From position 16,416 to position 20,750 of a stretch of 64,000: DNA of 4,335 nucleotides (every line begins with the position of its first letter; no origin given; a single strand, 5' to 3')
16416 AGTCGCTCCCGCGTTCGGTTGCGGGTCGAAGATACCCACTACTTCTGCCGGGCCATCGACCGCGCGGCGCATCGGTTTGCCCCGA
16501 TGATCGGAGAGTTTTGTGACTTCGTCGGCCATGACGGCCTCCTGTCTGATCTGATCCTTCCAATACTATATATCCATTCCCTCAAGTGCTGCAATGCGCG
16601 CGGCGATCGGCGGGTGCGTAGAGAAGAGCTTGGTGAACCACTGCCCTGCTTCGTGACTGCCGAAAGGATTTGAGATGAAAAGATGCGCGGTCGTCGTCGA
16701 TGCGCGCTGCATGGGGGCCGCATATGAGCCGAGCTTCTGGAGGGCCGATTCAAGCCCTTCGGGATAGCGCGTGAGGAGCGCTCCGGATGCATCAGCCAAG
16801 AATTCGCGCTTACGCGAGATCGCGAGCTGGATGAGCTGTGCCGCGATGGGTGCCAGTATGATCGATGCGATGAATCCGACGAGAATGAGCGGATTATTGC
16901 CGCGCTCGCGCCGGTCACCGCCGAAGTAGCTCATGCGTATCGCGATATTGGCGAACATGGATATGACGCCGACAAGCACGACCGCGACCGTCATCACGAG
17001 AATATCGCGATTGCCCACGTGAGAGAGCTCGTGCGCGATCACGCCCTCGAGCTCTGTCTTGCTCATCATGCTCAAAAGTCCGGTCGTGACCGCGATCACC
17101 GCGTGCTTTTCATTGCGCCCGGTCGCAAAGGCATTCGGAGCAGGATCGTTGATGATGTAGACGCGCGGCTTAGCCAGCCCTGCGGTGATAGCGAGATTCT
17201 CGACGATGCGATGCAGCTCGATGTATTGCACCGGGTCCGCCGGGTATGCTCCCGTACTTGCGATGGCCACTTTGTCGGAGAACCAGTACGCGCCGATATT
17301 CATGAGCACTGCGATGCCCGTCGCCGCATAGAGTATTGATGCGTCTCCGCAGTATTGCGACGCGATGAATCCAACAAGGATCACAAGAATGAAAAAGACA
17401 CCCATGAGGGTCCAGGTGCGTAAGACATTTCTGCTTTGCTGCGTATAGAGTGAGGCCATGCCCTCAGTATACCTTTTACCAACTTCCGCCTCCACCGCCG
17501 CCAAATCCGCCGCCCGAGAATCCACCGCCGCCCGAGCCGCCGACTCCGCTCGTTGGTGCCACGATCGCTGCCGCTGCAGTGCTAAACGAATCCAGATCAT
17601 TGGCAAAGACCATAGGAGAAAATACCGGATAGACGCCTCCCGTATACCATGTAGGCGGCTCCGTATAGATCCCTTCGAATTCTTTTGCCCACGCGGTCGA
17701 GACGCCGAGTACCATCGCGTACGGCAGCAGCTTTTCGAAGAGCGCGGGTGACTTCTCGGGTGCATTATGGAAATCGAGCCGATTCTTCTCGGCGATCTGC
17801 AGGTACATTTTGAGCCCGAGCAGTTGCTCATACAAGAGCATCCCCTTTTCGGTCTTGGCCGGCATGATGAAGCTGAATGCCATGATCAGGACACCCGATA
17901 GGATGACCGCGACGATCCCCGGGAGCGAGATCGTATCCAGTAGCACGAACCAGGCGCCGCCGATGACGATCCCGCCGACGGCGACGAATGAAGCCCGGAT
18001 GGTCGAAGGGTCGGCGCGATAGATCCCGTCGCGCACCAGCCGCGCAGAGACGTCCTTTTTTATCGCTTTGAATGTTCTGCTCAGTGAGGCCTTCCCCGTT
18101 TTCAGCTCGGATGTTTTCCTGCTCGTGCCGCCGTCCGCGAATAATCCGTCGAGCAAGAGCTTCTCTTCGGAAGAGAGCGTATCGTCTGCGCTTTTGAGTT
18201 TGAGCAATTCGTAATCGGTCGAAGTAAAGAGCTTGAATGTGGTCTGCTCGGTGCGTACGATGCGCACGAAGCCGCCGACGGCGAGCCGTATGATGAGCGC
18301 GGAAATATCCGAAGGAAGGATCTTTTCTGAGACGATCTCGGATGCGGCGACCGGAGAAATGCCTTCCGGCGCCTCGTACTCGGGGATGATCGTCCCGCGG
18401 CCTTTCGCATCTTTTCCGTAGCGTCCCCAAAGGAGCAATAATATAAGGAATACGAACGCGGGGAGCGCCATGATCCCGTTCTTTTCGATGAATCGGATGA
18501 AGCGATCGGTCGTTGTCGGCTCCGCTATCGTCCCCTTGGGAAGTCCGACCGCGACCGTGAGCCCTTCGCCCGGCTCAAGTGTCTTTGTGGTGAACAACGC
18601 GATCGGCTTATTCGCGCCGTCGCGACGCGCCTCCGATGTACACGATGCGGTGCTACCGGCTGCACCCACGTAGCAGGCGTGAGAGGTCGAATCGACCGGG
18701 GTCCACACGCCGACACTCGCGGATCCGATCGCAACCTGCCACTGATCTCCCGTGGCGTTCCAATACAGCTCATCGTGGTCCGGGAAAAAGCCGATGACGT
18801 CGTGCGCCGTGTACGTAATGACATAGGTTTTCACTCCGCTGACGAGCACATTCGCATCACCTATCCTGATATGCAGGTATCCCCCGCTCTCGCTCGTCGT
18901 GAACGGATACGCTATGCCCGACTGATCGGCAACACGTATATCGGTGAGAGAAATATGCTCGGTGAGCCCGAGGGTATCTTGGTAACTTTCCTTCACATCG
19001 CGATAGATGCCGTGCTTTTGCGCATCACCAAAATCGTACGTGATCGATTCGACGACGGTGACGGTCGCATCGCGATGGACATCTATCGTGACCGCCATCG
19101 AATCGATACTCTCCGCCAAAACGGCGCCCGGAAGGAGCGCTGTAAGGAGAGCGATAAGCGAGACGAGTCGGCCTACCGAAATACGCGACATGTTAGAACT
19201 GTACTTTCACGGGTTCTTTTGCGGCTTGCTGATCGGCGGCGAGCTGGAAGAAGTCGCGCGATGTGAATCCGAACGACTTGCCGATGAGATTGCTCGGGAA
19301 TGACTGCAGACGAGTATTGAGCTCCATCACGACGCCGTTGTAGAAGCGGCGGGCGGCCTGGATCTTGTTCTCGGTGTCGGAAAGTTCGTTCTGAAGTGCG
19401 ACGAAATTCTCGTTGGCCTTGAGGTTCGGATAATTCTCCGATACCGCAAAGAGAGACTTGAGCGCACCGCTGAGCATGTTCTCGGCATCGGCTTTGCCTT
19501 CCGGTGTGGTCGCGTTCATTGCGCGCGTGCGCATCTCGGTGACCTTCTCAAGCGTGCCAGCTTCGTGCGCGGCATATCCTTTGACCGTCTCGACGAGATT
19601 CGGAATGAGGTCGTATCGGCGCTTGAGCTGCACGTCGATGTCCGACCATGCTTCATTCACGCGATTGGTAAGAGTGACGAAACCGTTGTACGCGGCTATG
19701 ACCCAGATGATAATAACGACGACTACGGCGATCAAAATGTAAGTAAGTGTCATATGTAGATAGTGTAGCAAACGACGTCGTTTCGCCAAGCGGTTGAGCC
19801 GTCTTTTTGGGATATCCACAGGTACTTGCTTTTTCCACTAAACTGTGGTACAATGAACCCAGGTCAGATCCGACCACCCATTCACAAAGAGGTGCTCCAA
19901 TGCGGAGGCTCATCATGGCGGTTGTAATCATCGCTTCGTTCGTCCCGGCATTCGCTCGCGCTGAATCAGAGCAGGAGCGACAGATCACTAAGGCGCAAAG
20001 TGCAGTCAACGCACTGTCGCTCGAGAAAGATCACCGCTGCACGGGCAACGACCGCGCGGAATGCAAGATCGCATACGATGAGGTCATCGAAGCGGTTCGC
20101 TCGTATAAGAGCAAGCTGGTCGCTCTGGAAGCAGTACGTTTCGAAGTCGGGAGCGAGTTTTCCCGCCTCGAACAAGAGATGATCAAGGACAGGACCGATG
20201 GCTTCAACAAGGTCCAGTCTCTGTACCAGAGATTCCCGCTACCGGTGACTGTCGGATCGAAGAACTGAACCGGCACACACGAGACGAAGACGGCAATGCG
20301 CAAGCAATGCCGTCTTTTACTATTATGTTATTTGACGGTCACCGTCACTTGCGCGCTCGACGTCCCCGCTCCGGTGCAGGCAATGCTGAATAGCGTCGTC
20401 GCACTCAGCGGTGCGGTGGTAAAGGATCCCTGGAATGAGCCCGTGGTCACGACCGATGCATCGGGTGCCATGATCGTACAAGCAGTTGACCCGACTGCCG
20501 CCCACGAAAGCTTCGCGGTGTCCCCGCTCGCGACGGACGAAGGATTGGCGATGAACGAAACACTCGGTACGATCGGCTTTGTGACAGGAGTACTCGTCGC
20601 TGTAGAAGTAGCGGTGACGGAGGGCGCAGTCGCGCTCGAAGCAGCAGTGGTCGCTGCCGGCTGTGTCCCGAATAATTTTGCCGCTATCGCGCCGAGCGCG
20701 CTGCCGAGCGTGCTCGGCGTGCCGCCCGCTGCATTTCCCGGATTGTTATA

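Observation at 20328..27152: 2274-aa secreted giant protein of mosaic architecture next to groESL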

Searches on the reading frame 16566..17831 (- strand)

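Call 5: search_protein_families(library=pfam, proteins=[window:16566-17831:-], max_evalue=0.001)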
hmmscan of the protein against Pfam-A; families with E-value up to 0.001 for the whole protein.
window:16566-17831:- (421 aa): 2 families
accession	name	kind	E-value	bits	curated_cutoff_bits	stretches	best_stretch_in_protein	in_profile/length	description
PF01435.24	Peptidase_M48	-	5.5e-35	121.3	20.3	1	205-419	6-185/186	Peptidase family M48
PF05569.17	Peptidase_M56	-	0.00012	21.8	31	0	245-286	177-218/296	BlaR1 peptidase M56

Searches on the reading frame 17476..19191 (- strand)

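Call 5: search_protein_families(library=pfam, proteins=[window:17476-19191:-], max_evalue=0.001)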
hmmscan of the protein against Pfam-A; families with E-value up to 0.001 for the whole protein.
window:17476-19191:- (571 aa): 2 families
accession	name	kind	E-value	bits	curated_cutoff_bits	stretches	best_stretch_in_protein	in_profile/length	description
PF20990.2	DUF2207_C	-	7.4e-43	147.5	33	1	270-505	2-247/247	Predicted membrane protein (DUF2207) C-terminal domain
PF09972.14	DUF2207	-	6.7e-30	105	24.4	1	28-216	1-171/172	Predicted membrane protein (DUF2207) N-terminal domain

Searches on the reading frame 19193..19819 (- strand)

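Call 5: search_protein_families(library=pfam, proteins=[window:19193-19819:-], max_evalue=0.001)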
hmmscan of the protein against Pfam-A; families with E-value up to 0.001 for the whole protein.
window:19193-19819:- (208 aa): 1 family
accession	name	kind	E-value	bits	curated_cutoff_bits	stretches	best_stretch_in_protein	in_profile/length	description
PF04011.17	LemA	-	2.1e-61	206.6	26.2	1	57-208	1-149/149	LemA family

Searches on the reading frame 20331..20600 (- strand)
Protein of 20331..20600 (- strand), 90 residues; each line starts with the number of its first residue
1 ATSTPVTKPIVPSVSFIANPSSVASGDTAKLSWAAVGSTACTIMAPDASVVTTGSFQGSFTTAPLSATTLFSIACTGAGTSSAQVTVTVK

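Call 13: search_protein_families(library=pfam, proteins=[window:20331-20582:-], max_evalue=10)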
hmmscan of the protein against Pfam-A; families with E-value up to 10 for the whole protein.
seq(84 aa): 0 families

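Call 82: search_protein_families(library=ncbifam, proteins=[window:20331-20600:-], max_evalue=1)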
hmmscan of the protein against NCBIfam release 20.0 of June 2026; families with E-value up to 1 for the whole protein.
window:20331-20600:- (90 aa): 2 families
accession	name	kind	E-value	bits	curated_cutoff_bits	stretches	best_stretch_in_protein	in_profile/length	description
NF009715.0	PRK13244.1-1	equivalog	0.00098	19.1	242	1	25-87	19-80/144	protease inhibitor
NF045517.1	halo_surf_dom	domain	0.0089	16.2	40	1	20-89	17-86/88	BGTF surface domain-containing protein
